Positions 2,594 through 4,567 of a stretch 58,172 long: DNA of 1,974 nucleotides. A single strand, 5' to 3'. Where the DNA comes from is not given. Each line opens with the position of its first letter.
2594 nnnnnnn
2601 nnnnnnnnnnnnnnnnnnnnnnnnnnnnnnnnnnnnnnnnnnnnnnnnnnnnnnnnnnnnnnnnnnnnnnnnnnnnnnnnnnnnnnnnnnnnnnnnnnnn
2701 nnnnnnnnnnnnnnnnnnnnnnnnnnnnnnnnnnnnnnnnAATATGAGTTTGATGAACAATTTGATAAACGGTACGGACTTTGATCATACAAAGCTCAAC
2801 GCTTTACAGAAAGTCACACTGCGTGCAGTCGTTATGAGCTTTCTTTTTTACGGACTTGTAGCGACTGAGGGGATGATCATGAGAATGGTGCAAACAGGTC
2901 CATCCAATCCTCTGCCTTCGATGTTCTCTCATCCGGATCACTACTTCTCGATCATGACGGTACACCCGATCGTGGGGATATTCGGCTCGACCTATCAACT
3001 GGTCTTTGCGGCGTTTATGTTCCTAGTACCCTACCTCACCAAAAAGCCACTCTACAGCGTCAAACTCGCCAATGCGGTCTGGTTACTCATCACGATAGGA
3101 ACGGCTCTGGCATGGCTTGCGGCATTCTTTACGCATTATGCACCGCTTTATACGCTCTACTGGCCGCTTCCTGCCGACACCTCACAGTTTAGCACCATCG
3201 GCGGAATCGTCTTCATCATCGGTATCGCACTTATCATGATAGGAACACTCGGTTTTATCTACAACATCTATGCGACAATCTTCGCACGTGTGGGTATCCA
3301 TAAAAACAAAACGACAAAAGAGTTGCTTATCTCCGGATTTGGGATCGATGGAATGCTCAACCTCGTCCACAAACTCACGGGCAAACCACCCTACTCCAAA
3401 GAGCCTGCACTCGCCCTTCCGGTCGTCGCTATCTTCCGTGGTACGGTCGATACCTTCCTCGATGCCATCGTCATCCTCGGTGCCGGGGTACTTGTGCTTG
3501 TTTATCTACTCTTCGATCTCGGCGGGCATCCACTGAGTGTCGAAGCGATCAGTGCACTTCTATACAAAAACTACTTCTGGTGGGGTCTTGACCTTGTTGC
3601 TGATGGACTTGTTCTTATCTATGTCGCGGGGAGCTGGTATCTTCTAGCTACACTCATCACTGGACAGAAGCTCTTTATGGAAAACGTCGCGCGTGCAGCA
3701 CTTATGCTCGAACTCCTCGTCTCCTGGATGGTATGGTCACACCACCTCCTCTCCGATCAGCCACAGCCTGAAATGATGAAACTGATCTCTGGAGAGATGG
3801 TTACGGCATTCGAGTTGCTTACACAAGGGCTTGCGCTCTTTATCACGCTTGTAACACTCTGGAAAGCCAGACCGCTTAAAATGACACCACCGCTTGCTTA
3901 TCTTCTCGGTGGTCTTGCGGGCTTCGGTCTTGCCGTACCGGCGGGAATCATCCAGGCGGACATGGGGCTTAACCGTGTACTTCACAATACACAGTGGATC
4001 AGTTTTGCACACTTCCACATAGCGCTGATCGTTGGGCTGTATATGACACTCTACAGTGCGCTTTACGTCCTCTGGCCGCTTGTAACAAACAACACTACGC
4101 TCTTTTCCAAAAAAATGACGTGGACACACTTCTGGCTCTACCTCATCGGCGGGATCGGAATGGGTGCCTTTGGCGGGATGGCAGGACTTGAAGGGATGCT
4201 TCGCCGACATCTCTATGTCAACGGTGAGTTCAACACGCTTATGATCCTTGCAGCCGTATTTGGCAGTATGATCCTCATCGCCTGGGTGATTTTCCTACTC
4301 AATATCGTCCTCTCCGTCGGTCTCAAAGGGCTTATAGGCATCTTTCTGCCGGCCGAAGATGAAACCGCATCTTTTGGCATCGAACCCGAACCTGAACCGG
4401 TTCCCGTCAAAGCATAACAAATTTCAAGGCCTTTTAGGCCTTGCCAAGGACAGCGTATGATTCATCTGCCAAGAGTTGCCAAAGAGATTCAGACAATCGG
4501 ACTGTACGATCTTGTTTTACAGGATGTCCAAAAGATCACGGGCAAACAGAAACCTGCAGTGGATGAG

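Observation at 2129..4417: Second, atypical heme-copper oxidase pair: Asp-x3-Asp / His-His active site and a CuA-less cupredoxin subunit (candidate non-canonical NO reductase)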

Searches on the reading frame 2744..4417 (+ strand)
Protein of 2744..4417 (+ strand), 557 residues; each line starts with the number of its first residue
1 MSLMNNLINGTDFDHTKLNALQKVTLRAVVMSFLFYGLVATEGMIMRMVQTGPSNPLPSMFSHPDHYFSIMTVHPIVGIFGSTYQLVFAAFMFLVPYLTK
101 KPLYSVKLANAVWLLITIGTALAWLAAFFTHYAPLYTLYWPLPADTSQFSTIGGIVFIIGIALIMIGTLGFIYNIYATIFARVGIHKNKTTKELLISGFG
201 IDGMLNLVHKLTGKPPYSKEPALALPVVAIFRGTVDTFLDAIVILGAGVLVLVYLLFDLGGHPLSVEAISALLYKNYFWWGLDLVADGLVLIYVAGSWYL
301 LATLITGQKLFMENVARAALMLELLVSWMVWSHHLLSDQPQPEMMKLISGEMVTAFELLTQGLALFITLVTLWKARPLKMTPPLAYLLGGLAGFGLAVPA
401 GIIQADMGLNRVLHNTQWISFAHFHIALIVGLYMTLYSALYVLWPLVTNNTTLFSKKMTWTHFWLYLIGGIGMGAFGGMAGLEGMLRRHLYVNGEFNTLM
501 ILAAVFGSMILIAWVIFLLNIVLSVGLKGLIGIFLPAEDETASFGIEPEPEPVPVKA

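Call 3: search_protein_families(library=pfam, proteins=[window:2744-4417:+], max_evalue=0.01)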
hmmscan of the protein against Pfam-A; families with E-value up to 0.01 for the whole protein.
window:2744-4417:+ (557 aa): 1 family
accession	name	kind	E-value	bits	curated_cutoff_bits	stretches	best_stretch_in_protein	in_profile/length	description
PF00115.25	COX1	-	1.1e-48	166.6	34.8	1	24-508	2-435/436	Cytochrome C and Quinol oxidase polypeptide I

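Call 4: search_protein_families(library=ncbifam, proteins=[window:2744-4417:+], max_evalue=0.01)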
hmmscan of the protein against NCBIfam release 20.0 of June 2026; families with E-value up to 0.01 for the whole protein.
window:2744-4417:+ (557 aa): 3 families
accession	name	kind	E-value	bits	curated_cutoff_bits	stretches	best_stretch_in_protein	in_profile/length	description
TIGR02891.1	CtaD_CoxA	equivalog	2.4e-23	82.6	670.75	2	303-525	253-469/504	cytochrome c oxidase subunit I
NF041075.1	quin_ox_SoxB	equivalog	2e-08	33.7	700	1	269-523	198-452/468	proton pump complex quinol oxidase subunit SoxB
NF011053.0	PRK14485.1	subfamily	3.3e-05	22.3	1080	1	23-190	305-471/716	putative bifunctional cbb3-type cytochrome c oxidase subunit I/II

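Call 10: find_homologous_proteins(query=window:2744-4417:+, max_evalue=1e-10)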
Query window:2744-4417:+ (557 aa): 2865 proteins with E <= 1e-10 among 8000 candidates; the best 120 are listed.
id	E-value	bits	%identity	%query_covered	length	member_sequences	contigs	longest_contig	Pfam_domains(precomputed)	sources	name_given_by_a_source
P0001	0.0e+0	1184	96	97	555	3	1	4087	PF00115.26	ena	-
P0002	0.0e+0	1181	95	99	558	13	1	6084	PF00115.26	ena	-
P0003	0.0e+0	1179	96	99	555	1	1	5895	PF00115.26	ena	-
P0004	0.0e+0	1179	96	100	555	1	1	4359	PF00115.26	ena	-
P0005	0.0e+0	1173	95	100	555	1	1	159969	PF00115.26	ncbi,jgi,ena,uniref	ncbi:Cytochrome c oxidase polypeptide I [hydrothermal vent metagenome]|uniref:Cytochrome c oxidase p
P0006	0.0e+0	1169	94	100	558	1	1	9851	PF00115.26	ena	-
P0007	0.0e+0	1167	93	100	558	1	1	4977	PF00115.26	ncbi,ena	-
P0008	0.0e+0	1159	94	100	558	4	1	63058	PF00115.26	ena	-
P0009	0.0e+0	1104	88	100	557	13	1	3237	PF00115.26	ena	-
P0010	0.0e+0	1098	86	98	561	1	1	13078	PF00115.26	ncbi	-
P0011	0.0e+0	1095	89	98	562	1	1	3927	PF00115.26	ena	-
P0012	0.0e+0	1095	89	98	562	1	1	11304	PF00115.26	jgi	-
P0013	0.0e+0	1094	87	100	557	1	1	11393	PF00115.26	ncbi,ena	-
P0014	0.0e+0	1094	87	100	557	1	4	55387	PF00115.26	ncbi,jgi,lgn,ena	-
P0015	0.0e+0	1093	87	100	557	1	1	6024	PF00115.26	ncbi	-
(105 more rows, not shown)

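Call 11: search_solved_structures(query=window:2744-4417:+, max_evalue=0.001, show_alignments=3)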
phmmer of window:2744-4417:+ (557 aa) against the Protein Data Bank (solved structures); distinct sequences matched with E-value up to 0.001: 0.

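Call 16: search_solved_structures(query=A1, max_evalue=1, show_alignments=4)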
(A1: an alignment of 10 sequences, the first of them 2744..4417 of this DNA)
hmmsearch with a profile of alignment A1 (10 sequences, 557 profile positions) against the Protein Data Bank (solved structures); distinct sequences matched with E-value up to 1: 0.

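Call 27: search_protein_representatives(protein=window:2744-4417:+)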
Query: 557 residues. Proteins with E-value up to 0.001 (for the whole library): 303; up to 1e-10: 134; up to 1e-30: 39. The best 150 are listed.
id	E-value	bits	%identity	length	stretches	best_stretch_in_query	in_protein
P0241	6.1e-187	639.3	59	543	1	13-538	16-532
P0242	2.8e-122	425.9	44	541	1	19-538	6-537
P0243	2.0e-102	360.3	86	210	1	7-198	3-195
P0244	3.0e-102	359.8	70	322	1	261-491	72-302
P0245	2.4e-83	297.3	67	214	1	336-542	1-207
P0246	6.0e-76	272.9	50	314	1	1-298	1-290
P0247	5.3e-74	266.5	81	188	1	328-482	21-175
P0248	2.4e-67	244.5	74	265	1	261-412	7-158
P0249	3.6e-61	224.1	79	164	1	165-295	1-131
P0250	3.9e-60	220.7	49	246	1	1-250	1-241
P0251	1.5e-51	192.4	41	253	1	298-536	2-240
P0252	1.3e-50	189.3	72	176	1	153-296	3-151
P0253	3.9e-49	184.4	46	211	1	159-368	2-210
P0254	7.2e-49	183.5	50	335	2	406-486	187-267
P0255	1.2e-48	182.8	40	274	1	22-296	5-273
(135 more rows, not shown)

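Call 32: find_related_loci(query=A3, collection=genome_contigs, flank=6000)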
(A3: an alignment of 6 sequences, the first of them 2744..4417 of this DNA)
Query A3 (557 aa) in genome_contigs; peptide patterns used: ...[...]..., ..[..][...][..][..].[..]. (x = any residue, [..] = any of these).
600 stretches matched a pattern (row limit reached: there are more); 538 encode a relative of the query (tblastn E <= 1e-3); the best 80 are kept; 80 distinct loci.
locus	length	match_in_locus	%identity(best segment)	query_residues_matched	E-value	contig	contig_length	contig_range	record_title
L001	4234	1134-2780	89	1-549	0e+0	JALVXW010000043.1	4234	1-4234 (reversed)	MAG: Sulfurovum sp. isolate M10_metabat2_scaf2bin.148 M10_NODE_14784_length_4234_cov_16.155588, whole genome shotgun seq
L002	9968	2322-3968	89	1-549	0e+0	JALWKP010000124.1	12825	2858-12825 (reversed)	MAG: Campylobacteraceae bacterium isolate M17_metabat1_scaf2bin.177 M17_NODE_4882_length_12825_cov_11.667979, whole geno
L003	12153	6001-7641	86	1-549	0e+0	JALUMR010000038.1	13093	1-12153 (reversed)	MAG: Campylobacteraceae bacterium isolate S145_metabat2_scaf2bin.015 S145_NODE_1758_length_13093_cov_132.507404, whole g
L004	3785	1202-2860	86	2-554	0e+0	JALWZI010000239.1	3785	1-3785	MAG: Campylobacteraceae bacterium isolate T2_metabat1_scaf2bin.095 T2_NODE_59928_length_3785_cov_3.586113, whole genome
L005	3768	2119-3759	88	1-549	0e+0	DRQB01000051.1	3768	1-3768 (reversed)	MAG TPA_asm: Epsilonproteobacteria bacterium isolate HyVt-572 HyVt-572_k145_1294719, whole genome shotgun sequence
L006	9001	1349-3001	87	1-551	0e+0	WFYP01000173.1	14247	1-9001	MAG: Nitratifractor sp. isolate S142_10 k151_42035, whole genome shotgun sequence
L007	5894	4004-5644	87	1-549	0e+0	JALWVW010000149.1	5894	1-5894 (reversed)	MAG: Campylobacteraceae bacterium isolate T2_maxbin2_scaf2bin.172 T2_NODE_25534_length_5894_cov_13.745101, whole genome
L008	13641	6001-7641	87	1-549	0e+0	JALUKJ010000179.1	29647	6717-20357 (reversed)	MAG: Campylobacteraceae bacterium isolate S144_metabat2_scaf2bin.101 S144_NODE_266_length_29647_cov_4.075474, whole geno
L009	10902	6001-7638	87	1-546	0e+0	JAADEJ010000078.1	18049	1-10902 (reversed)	MAG: Campylobacterota bacterium isolate L_MetaBat.201 contig-127_2984, whole genome shotgun sequence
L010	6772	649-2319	87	1-557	0e+0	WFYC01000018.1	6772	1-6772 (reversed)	MAG: Hydrogenimonas sp. isolate S141_77 k151_179628, whole genome shotgun sequence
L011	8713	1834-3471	87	1-546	0e+0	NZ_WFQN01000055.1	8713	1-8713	MAG: Nitratifractor sp. isolate S013_45 k151_183162, whole genome shotgun sequence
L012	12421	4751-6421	87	1-557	0e+0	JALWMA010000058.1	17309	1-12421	MAG: Campylobacterales bacterium isolate M17_metabat2_scaf2bin.091 M17_NODE_2805_length_17309_cov_34.403911, whole genom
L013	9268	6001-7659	87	1-553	0e+0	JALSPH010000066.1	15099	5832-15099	MAG: Campylobacterales bacterium isolate 356-284_metabat2_scaf2bin.038 356-284_scaffold_1941_c1, whole genome shotgun se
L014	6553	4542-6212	88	1-557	0e+0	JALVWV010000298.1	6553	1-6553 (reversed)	MAG: Campylobacteraceae bacterium isolate M10_metabat2_scaf2bin.044 M10_NODE_7436_length_6553_cov_2.679894, whole genome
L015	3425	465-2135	88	1-557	0e+0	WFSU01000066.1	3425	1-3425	MAG: Nitratifractor sp. isolate S017_3 k151_21351, whole genome shotgun sequence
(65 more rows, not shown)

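Call 35: find_homologous_proteins(query=A4, max_evalue=1e-20)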
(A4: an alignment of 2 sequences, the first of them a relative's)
Query A4 (2 sequences) (541 aa, profile of the alignment): 1627 proteins with E <= 1e-20 among 8000 candidates; the best 120 are listed.
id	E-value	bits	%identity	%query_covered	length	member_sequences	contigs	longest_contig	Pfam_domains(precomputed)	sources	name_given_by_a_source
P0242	0.0e+0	1049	100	100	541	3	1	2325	PF00115.26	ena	-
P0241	0.0e+0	1039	43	98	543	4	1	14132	PF00115.26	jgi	jgi:cytochrome c oxidase subunit 1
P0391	6.6e-296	1001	94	100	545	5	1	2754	PF00115.26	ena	-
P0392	7.2e-286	968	87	100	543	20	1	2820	PF00115.26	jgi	-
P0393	8.0e-284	961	87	100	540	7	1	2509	PF00115.26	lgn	-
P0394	4.3e-283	958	88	99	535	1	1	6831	PF00115.26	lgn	-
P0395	1.2e-282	957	87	100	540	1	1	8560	PF00115.26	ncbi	-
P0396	1.3e-281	954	43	97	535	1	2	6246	PF00115.26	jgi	jgi:cytochrome c oxidase subunit 1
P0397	1.0e-280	951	87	99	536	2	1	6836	PF00115.26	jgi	-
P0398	2.3e-280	949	86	99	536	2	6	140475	PF00115.26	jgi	jgi:cytochrome c oxidase subunit 1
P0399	3.1e-279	946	86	99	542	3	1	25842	PF00115.26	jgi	-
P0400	5.9e-278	941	86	100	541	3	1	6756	PF00115.26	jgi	-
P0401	3.1e-277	939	85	99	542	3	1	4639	PF00115.26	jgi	-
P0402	6.6e-277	938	85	99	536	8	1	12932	PF00115.26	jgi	-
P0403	9.8e-275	931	82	100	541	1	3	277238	PF00115.26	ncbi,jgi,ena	-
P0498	1.4e-245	834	44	97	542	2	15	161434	PF00115.26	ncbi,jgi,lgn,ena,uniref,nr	ncbi:cbb3-type cytochrome c oxidase subunit I [Actinotalea sp.]|uniref:cbb3-type cytochrome c oxidas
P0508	4.1e-245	833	44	100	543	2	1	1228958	PF00115.26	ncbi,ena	-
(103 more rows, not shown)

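Call 45: find_encoding_contigs(protein=P0403, flank=5000, max_places=2)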
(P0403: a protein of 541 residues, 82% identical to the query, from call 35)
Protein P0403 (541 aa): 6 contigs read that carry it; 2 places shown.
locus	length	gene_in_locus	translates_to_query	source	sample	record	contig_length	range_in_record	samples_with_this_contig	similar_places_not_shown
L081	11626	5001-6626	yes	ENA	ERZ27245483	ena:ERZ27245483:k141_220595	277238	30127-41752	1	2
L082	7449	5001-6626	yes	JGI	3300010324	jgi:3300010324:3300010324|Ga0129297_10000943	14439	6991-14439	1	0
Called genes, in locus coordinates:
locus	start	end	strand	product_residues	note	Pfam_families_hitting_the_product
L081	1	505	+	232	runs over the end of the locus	PF01411:tRNA-synt_2c, PF07973:tRNA_SAD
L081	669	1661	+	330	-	PF01208:URO-D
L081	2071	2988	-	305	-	-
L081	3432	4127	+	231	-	PF01177:Asp_Glu_race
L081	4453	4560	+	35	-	-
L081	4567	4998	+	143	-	-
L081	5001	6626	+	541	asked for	PF00115:COX1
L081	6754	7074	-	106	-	PF12840:HTH_20 (weak), PF01022:HTH_5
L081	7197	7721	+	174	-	PF01814:Hemerythrin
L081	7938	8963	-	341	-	PF00291:PALP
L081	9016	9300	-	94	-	PF01206:TusA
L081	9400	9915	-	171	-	-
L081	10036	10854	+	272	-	PF01978:TrmB, PF11495:TrmB_EBD_N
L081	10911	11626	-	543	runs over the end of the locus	PF23545:Zn_ribbon_HMPTM, PF04055:Radical_SAM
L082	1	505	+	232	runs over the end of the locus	PF01411:tRNA-synt_2c, PF07973:tRNA_SAD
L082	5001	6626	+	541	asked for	PF00115:COX1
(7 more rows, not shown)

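Call 46: find_encoding_contigs(protein=P0508, flank=5000, max_places=2)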
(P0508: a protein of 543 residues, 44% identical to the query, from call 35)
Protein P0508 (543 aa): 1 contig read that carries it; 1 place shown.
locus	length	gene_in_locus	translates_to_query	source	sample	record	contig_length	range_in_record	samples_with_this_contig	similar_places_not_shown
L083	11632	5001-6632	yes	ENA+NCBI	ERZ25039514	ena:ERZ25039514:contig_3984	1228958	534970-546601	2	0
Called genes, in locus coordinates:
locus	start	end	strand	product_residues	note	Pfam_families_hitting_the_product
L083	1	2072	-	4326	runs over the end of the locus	PF18911:PKD_4, PF00801:PKD, PF18911:PKD_4, PF13573:SprB, PF18911:PKD_4, PF18911:PKD_4, PF18911:PKD_4, PF00801:PKD, +32 more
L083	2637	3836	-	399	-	PF01814:Hemerythrin (weak), PF13596:PAS_10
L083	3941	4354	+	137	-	PF02082:Rrf2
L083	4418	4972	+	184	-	-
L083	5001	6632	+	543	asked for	PF00115:COX1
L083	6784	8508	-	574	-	PF18962:Por_Secre_tail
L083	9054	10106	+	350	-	-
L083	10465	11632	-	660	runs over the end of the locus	PF08305:NPCBM, PF05345:He_PIG, PF16499:Melibiase_2, PF17801:Melibiase_C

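Call 47: find_encoding_contigs(protein=P0498, flank=5000, max_places=2)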
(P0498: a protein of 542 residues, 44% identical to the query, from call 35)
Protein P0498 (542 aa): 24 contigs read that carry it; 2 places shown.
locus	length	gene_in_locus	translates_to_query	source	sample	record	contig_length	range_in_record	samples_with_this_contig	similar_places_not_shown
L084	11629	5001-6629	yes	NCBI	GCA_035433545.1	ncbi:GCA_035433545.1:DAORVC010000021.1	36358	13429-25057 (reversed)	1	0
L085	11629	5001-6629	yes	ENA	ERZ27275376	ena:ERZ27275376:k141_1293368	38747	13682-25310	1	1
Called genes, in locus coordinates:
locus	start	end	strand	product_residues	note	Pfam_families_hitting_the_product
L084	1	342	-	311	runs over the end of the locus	PF00248:Aldo_ket_red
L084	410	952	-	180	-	PF00582:Usp (weak)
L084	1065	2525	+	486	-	PF03007:WS_DGAT_cat, PF06974:WS_DGAT_C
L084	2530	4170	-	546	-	-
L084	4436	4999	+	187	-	-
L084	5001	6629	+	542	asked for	PF00115:COX1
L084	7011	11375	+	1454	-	PF18741:MTES_1575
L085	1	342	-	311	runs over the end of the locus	PF00248:Aldo_ket_red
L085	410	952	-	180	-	PF00582:Usp (weak)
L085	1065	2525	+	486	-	PF03007:WS_DGAT_cat, PF06974:WS_DGAT_C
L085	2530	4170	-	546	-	-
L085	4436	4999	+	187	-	-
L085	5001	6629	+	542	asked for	PF00115:COX1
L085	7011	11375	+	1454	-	PF18741:MTES_1575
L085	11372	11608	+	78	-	-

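Call 48: predict_structure(alignment_id=A5)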
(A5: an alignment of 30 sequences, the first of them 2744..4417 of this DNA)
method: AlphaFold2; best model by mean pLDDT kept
length: 557 residues; sequences in the alignment: 30
mean_pLDDT: 75.7   pTM: 0.81
mean pLDDT of the five models: 75.7, 75.2, 74.4, 72.8, 71.8
residues with pLDDT >= 90: 138; 70-90: 234; 50-70: 124; < 50: 61
segments of 3 or more residues with pLDDT < 50: 134-143, 183-185, 271-273, 335-339, 412-420, 486-491, 542-557
pLDDT, mean of each block of 10 residues (from residue 1): 87 90 93 88 68 51 55 70 86 85 88 94 79 44 55 83 92 89 58 85 89 85 82 81 77 80 63 50 54 71 88 86 73 52 59 72 88 92 94 79 56 44 69 89 90 93 95 79 51 65 87 93 94 84 43 41
secondary structure, 60 per line:
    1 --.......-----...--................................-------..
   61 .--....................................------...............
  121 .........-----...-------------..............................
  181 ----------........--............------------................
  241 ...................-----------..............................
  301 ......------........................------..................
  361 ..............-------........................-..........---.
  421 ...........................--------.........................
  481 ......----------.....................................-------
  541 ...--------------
elements in order: H3-9 H20-51 H64-99 H106-129 H151-180 H191-198 H201-212 H225-259 H271-306 H313-336 H343-374 H382-405 H407-416 H420-447 H456-486 H497-533

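Call 52: fold_search(model_id=the predicted structure, library=pdb)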
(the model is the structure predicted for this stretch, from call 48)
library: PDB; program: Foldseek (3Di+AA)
matches with E <= 10: 703; with E <= 0.001: 76
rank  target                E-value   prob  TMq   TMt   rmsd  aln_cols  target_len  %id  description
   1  7qhm_D                2.1e-12  1.00  0.72  0.70   5.2       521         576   19  Cytochrome bcc-aa3 supercomplex (respiratory supercomplex III2/IV2) from Corynebacterium glutamicum (stigmatellin and  (released 2022-05-18)
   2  7qho_D                6.0e-12  1.00  0.71  0.69   5.7       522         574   20  Cytochrome bcc-aa3 supercomplex (respiratory supercomplex III2/IV2) from Corynebacterium glutamicum (as isolated) (released 2022-05-18)
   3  6hwh_Q                8.8e-12  1.00  0.68  0.69   4.7       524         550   20  Structure of a functional obligate respiratory supercomplex from Mycobacterium smegmatis (released 2018-11-07)
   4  2yev_A                9.2e-12  1.00  0.71  0.52   5.8       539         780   19  Structure of caa3-type cytochrome oxidase (released 2012-05-23)
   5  8qqk_A                1.1e-11  1.00  0.73  0.62   4.5       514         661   18  Cryo-EM structure of E. coli cytochrome bo3 quinol oxidase assembled in peptidiscs (released 2024-04-24)
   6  5j4z_BN               1.1e-11  1.00  0.71  0.76   6.7       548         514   19  Architecture of tight respirasome (released 2016-09-21)
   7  8ugh_4A               1.5e-11  1.00  0.72  0.78   5.9       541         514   18  In-situ structure of typeA supercomplex with lipids in respiratory chain (composite) (released 2024-06-19)
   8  7q21_D                1.7e-11  1.00  0.73  0.71   4.3       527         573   19  III2-IV2 respiratory supercomplex from Corynebacterium glutamicum (released 2022-02-02)
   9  7jro_a                1.9e-11  1.00  0.72  0.77   4.1       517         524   17  Plant Mitochondrial complex IV from Vigna radiata (released 2021-01-20)
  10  7n9z_F                2.2e-11  1.00  0.71  0.61   4.0       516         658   18  E. coli cytochrome bo3 in MSP nanodisc (released 2021-09-01)
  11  7cub_A                2.5e-11  1.00  0.72  0.61   4.8       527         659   18  2.55-Angstrom Cryo-EM structure of Cytochrome bo3 from Escherichia coli in Native Membrane (released 2021-08-25)
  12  9f5x_2A               2.5e-11  1.00  0.69  0.76   5.3       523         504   20  Structure of the Chlamydomonas reinhardtii respiratory supercomplex I1 III2 IV2 (released 2025-03-12)
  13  5z62_A                2.8e-11  1.00  0.72  0.78   6.6       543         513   20  Structure of human cytochrome c oxidase (released 2019-02-27)
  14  6kob_A                3.0e-11  1.00  0.69  0.64   4.7       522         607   20  X-ray Structure of the proton-pumping cytochrome aa3-600 menaquinol oxidase from Bacillus subtilis (released 2020-01-15)
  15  8c8q_A                3.4e-11  1.00  0.72  0.74   4.3       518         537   18  Cytochrome c oxidase from Schizosaccharomyces pombe (released 2023-03-01)
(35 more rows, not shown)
